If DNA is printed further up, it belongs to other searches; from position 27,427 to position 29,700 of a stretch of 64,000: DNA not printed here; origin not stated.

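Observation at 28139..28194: Heptamer array, copy 2: longest and most regular (about 8 units), encoding a 7-aa periodic SPESTVQ-like insert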

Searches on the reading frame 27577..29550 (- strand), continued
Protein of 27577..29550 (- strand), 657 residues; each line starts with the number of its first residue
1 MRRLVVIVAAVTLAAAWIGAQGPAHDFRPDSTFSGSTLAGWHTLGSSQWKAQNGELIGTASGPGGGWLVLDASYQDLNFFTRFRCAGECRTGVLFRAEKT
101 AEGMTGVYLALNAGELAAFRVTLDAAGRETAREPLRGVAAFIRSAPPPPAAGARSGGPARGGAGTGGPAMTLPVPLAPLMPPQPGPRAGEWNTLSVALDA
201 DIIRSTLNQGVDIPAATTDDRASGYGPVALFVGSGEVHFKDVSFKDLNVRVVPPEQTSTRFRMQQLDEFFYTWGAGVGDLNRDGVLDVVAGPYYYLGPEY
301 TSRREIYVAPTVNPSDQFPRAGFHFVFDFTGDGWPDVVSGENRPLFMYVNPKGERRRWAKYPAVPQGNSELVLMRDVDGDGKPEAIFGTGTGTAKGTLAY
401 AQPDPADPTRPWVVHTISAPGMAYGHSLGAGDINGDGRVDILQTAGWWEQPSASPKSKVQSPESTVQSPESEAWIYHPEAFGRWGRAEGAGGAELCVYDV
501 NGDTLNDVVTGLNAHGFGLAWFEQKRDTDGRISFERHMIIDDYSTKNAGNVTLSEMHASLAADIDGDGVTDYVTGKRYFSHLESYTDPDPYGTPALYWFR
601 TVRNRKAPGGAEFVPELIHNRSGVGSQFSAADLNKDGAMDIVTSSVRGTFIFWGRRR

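Call 50: list_cluster_members(proteins=[P0001, P0003, P0006, P0010, P0016, P0024, P0121, P0122, P0139, P0025])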
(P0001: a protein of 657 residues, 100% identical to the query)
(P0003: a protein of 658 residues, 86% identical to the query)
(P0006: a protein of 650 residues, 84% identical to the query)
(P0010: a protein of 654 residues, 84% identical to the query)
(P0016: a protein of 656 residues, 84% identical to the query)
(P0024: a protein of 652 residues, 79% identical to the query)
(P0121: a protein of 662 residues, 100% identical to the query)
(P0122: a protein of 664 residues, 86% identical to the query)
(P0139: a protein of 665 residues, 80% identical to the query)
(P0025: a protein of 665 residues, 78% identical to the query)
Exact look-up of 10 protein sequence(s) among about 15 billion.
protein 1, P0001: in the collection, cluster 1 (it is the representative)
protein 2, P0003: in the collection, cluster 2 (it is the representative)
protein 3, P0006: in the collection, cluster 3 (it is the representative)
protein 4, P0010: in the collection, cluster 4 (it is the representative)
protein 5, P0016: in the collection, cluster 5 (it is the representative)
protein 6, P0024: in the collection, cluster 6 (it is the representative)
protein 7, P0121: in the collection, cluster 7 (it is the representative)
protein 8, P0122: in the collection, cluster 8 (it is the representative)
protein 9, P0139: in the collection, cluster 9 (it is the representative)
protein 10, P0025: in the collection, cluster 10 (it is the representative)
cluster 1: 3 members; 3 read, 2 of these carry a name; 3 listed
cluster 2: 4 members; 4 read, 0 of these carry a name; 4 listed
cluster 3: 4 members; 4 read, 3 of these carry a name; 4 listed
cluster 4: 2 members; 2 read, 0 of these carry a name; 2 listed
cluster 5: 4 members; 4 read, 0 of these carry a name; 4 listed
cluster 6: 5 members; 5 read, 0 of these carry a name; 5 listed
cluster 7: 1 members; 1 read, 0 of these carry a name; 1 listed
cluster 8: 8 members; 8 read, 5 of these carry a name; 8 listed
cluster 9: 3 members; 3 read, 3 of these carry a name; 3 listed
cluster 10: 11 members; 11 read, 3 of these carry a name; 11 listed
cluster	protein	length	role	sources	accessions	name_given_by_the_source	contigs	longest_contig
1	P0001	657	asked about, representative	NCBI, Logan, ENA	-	-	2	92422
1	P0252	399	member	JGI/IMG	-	hypothetical protein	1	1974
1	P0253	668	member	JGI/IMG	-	Domain of Unknown Function (DUF1080)/FG-GAP-like repeat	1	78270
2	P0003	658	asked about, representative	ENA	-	-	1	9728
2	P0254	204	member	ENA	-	-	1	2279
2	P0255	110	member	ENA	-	-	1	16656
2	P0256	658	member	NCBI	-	-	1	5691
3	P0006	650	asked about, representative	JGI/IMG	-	hypothetical protein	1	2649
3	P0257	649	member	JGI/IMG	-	hypothetical protein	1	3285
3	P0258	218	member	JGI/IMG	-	hypothetical protein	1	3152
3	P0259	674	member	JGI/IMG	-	-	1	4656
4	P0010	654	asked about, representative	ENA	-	-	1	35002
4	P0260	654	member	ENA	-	-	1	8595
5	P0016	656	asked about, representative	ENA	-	-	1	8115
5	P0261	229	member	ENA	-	-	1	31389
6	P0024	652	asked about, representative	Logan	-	-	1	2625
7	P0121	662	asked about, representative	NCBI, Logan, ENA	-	-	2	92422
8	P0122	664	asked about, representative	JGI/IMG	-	hypothetical protein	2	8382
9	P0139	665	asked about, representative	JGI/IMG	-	hypothetical protein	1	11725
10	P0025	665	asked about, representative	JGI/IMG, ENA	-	-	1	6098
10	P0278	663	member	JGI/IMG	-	3-keto-disaccharide hydrolase/FG-GAP-like repeat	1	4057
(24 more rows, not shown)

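Call 52: predict_structure(alignment_id=A1)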
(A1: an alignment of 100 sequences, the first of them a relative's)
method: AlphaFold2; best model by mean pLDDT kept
length: 657 residues; sequences in the alignment: 100
mean_pLDDT: 89.6   pTM: 0.88
mean pLDDT of the five models: 89.6, 89.3, 87.9, 87.2, 86.6
residues with pLDDT >= 90: 450; 70-90: 158; 50-70: 27; < 50: 22
segments of 3 or more residues with pLDDT < 50: 156-162, 455-461, 463-470
pLDDT, mean of each block of 10 residues (from residue 1): 85 68 81 93 98 97 96 95 96 97 97 94 97 91 83 55 57 83 89 93 89 88 92 98 91 90 93 95 97 96 93 83 96 97 94 94 94 94 95 90 96 95 89 96 96 58 46 87 76 93 97 89 97 96 89 91 96 89 74 93 97 97 94 95 94 91
secondary structure, 60 per line:
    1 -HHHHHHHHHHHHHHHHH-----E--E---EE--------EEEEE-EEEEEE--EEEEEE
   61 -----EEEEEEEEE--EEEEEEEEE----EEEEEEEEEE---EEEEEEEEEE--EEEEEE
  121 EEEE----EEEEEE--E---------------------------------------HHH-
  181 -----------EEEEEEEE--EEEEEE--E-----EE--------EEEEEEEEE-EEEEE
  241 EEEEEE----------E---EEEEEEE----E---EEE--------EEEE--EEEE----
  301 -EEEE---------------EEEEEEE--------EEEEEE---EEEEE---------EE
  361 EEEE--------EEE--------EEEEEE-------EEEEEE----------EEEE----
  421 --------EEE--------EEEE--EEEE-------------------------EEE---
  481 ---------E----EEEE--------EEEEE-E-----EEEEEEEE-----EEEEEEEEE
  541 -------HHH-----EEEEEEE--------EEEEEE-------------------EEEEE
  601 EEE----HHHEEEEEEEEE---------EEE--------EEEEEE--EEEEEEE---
elements in order: H2-18 E41-45 E47-52 E55-60 E66-74 E77-85 E90-99 E103-112 E115-124 E129-134 E192-199 E202-207 E226-234 E236-246 E261-267 E276-278 E287-290 E293-296 E302-305 E321-327 E336-341 E345-349 E359-364 E373-375 E384-389 E397-402 E413-416 E429-431 E440-443 E446-449 E475-477 E495-498 E507-511 E519-526 E532-540 E556-562 E571-576 E596-603 E611-619 E629-631 E640-645 E648-654
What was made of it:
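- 28132..28200 (-): The whole variable loop of paralogue 2 (69 nt, 23 aa: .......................), residues 451-473. It lies between the conserved GWWEQ and WIYHP strands. In the AlphaFold model, residues 455-461 and 463-470 have pLDDT below 50, between strands 446-449 and 475-477 (call 52).
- Disordered loop: pLDDT below 50 at residues 455-470 in an otherwise confident model (call 52). The loop is on the outside of a confident fold (call 52).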

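Call 53: find_encoding_contigs(protein=P0253, flank=10000, max_places=2)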
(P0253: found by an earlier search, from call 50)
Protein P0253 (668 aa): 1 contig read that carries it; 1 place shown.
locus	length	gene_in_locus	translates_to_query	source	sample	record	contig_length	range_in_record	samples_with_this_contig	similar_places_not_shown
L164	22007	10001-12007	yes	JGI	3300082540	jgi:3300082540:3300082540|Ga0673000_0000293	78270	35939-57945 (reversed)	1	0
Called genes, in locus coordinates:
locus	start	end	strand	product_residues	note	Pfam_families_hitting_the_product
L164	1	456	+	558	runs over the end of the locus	PF00512:HisKA, PF13581:HATPase_c_2 (faint), PF02518:HATPase_c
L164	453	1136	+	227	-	PF00072:Response_reg, PF00486:Trans_reg_C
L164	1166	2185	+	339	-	PF00753:Lactamase_B, PF12706:Lactamase_B_2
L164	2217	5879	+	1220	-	PF13620:CarboxypepD_reg, PF13715:CarbopepD_reg_2, PF25183:OMP_b-brl_4, PF00593:TonB_dep_Rec_b-barrel (weak)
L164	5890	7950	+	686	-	PF07602:DUF1565 (faint), PF22842:Pel9A-like_beta_helix (weak), PF13229:Beta_helix, PF05048:NosD (weak)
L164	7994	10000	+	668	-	-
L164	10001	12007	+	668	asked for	PF06439:3keto-disac_hyd, PF01839:FG-GAP (faint), PF13517:FG-GAP_3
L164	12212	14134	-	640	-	PF13442:Cytochrome_CBB3 (weak), PF01011:PQQ, PF13360:PQQ_2, PF13570:Beta-prop_ACSF4 (faint), PF13360:PQQ_2 (weak)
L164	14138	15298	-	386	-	-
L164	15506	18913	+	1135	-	PF13620:CarboxypepD_reg, PF13715:CarbopepD_reg_2 (weak), PF17210:SdrD_B (weak), PF22904:NOMO1-like_2nd (weak), PF25183:OMP_b-brl_4, PF00593:TonB_dep_Rec_b-barrel (weak)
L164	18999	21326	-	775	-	PF01011:PQQ, PF13360:PQQ_2 (weak), PF13442:Cytochrome_CBB3, PF01011:PQQ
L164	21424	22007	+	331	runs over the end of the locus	PF01261:AP_endonuc_2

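Call 54: find_encoding_contigs(protein=P0259, flank=5000, max_places=2)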
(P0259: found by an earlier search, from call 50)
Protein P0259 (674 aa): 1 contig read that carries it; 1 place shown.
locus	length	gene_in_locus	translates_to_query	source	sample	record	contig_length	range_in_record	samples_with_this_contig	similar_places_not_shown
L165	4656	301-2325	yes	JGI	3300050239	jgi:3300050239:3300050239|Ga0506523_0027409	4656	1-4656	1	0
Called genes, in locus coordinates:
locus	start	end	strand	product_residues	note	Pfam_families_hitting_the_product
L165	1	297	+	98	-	?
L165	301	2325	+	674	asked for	PF06439:3keto-disac_hyd, PF01839:FG-GAP (faint), PF13517:FG-GAP_3 (weak)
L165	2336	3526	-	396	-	PF00753:Lactamase_B, PF23023:Anti-Pycsar_Apyc1 (weak)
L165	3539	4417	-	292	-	PF01261:AP_endonuc_2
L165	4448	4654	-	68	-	?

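Call 57: fold_search(model_id=the predicted structure, library=pdb)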
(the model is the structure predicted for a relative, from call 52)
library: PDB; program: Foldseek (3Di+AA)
matches with E <= 10: 1589; with E <= 0.001: 223
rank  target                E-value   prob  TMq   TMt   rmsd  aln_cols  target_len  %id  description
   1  6voa_B                2.8e-09  1.00  0.32  0.34   6.9       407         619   11  Cryo-EM structure of the BBSome-ARL6 complex (released 2020-06-24)
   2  4jqt_A                1.7e-08  1.00  0.22  0.32  16.0       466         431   16  Crystal structure of a putative glycosyl hydrolase (BT3469) from Bacteroides thetaiotaomicron VPI-5482 at 2.49 A resol (released 2013-04-17)
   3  9van_B                2.3e-08  1.00  0.36  0.57   6.6       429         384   11  Cryo-EM structure of human full length KICSTOR complex (state 2) (released 2025-11-12)
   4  9v86_B                2.7e-08  1.00  0.35  0.55   6.5       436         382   10  Cryo-EM structure of KICSTOR CCC complex (state 3) (released 2025-11-12)
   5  9v80_B                3.9e-08  1.00  0.35  0.55   6.5       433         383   10  Cryo-EM structure of KICSTOR CCC complex (state 4) (released 2025-11-12)
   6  2z8r_A                3.9e-08  1.00  0.29  0.32  23.7       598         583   13  Crystal structure of rhamnogalacturonan lyase YesW at 1.40 A resolution (released 2007-10-16)
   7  2zux_A                4.3e-08  1.00  0.29  0.32  23.4       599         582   13  Crystal structure of rhamnogalacturonan lyase YesW complexed with rhamnose (released 2009-02-03)
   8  9v9n_B                5.4e-08  1.00  0.33  0.53   7.9       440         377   11  Cryo-EM structure of KICSTOR CCC complex (state 5) (released 2025-11-12)
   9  4a7y                  6.0e-08  1.00  0.41  0.31   8.2       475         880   16  Active site metal depleted aldos-2-ulose dehydratase (released 2012-03-21)
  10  4a7k                  9.2e-08  1.00  0.40  0.31   9.2       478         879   14  Bifunctional Aldos-2-ulose dehydratase (released 2012-03-21)
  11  9o5a_G                9.2e-08  1.00  0.35  0.55   7.5       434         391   10  The KICSTOR-GATOR1 complex (released 2026-02-18)
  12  9v6e_B                1.2e-07  1.00  0.32  0.51   8.3       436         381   11  Cryo-EM structure of human full length KICSTOR complex (state 1) (released 2025-11-12)
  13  3u1x_B                1.6e-07  1.00  0.20  0.55   8.7       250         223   15  Crystal structure of a putative glycosyl hydrolase (BDI_1869) from Parabacteroides distasonis ATCC 8503 at 1.70 A reso (released 2011-10-26)
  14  3u1x_A                2.2e-07  1.00  0.20  0.57  10.2       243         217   15  Crystal structure of a putative glycosyl hydrolase (BDI_1869) from Parabacteroides distasonis ATCC 8503 at 1.70 A reso (released 2011-10-26)
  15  6vbu_2                2.6e-07  1.00  0.32  0.32   6.7       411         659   12  Structure of the bovine BBSome complex (released 2020-01-29)
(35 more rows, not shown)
